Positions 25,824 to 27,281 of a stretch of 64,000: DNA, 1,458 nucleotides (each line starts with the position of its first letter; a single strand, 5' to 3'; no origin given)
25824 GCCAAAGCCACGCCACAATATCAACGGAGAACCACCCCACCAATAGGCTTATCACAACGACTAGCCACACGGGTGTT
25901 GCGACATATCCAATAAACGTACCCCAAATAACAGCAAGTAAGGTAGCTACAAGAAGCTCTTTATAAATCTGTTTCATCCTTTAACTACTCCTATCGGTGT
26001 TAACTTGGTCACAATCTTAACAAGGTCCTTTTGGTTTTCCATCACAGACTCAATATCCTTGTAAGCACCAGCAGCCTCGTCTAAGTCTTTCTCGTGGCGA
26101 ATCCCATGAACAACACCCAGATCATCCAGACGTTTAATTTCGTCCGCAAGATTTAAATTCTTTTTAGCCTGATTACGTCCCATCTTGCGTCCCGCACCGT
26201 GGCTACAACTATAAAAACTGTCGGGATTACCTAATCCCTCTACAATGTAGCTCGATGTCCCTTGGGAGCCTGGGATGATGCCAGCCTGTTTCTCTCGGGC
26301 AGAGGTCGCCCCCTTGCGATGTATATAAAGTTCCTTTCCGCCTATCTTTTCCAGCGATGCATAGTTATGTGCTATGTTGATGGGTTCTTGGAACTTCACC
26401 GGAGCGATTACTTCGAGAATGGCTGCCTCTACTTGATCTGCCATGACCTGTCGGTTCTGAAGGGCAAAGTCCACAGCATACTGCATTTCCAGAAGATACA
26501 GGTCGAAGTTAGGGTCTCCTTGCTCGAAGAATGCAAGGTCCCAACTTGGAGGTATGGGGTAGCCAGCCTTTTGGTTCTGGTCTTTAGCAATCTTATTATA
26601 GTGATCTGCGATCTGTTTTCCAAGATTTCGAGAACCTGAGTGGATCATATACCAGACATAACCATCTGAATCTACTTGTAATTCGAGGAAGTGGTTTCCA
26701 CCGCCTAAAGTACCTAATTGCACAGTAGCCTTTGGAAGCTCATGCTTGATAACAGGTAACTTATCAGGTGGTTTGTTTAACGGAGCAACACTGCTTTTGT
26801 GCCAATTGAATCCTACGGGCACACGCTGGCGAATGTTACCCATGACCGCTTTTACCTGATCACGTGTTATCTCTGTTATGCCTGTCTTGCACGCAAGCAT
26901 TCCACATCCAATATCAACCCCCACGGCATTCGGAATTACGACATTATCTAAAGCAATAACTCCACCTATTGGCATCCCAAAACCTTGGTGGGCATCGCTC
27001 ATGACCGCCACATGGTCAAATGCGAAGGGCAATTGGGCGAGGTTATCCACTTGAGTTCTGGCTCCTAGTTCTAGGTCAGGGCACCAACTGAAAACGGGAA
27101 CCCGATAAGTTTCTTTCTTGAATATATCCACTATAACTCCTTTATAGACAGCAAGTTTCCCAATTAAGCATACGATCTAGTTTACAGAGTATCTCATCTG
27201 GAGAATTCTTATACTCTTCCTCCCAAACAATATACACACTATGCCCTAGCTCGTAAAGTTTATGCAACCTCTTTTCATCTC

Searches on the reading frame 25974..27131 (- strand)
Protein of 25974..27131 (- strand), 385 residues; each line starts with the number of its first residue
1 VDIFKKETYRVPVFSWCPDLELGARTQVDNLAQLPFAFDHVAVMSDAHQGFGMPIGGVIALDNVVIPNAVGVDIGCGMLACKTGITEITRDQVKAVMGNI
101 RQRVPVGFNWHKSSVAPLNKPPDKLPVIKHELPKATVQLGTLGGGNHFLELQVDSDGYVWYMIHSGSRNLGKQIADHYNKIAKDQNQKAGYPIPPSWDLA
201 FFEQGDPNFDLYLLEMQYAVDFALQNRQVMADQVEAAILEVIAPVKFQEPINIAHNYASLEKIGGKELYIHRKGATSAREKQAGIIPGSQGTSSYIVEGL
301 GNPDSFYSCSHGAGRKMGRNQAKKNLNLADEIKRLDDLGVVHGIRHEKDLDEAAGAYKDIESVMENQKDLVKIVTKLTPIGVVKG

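Call 8: search_protein_families(library=phrogs, proteins=[window:25974-27131:-])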
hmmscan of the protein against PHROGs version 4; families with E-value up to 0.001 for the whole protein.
window:25974-27131:- (385 aa): 2 families
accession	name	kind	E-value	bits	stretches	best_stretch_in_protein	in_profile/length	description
phrog_1075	-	DNA, RNA and nucleotide metabolism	1.6e-114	384.6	1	15-385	68-441/459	tRNA splicing ligase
phrog_32430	-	DNA, RNA and nucleotide metabolism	1.4e-30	106.8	1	255-385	10-138/139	tRNA splicing ligase RtcB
